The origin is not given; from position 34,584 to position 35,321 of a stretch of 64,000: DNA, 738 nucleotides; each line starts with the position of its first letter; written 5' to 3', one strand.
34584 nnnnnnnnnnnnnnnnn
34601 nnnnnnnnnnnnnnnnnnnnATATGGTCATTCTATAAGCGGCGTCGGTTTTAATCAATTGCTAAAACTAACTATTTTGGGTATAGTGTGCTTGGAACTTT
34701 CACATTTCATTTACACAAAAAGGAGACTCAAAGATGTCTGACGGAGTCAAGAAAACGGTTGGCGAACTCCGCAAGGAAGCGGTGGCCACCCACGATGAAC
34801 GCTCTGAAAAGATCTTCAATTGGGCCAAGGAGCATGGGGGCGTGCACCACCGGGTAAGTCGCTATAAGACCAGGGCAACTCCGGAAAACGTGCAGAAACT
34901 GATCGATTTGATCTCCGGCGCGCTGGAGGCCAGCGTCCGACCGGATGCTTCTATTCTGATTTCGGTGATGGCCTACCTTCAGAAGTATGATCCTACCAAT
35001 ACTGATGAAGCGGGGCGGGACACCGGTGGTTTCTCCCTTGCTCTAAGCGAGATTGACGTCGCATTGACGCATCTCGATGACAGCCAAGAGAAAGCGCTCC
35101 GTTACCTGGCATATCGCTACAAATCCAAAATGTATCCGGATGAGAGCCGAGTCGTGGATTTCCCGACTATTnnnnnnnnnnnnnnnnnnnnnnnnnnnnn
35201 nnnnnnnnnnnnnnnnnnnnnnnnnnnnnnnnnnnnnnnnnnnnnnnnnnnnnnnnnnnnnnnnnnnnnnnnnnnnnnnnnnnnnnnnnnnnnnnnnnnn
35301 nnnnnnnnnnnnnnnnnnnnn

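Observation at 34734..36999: Two-gene module: radical SAM/SPASM enzyme with a 140-aa N-terminal extension, plus a Gfo/Idh/MocA oxidoreductase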

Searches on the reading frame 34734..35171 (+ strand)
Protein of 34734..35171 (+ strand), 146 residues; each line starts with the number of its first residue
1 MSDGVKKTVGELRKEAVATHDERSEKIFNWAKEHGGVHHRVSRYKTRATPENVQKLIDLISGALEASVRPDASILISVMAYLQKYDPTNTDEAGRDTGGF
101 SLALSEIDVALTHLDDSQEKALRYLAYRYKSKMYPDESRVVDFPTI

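Call 51: predict_structure(alignment_id=A2)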
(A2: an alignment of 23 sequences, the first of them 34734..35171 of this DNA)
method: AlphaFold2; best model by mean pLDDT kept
length: 146 residues; sequences in the alignment: 23
mean_pLDDT: 80.8   pTM: 0.61
mean pLDDT of the five models: 80.8, 78.6, 78.2, 77.7, 76.8
residues with pLDDT >= 90: 57; 70-90: 52; 50-70: 35; < 50: 2
segments of 3 or more residues with pLDDT < 50: none
pLDDT, mean of each block of 10 residues (from residue 1): 71 89 85 65 73 96 90 92 80 62 88 94 93 67 58
secondary structure, 60 per line:
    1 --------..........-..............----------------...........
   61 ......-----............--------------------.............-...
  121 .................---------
elements in order: H9-18 H20-33 H50-66 H72-83 H104-116 H118-137
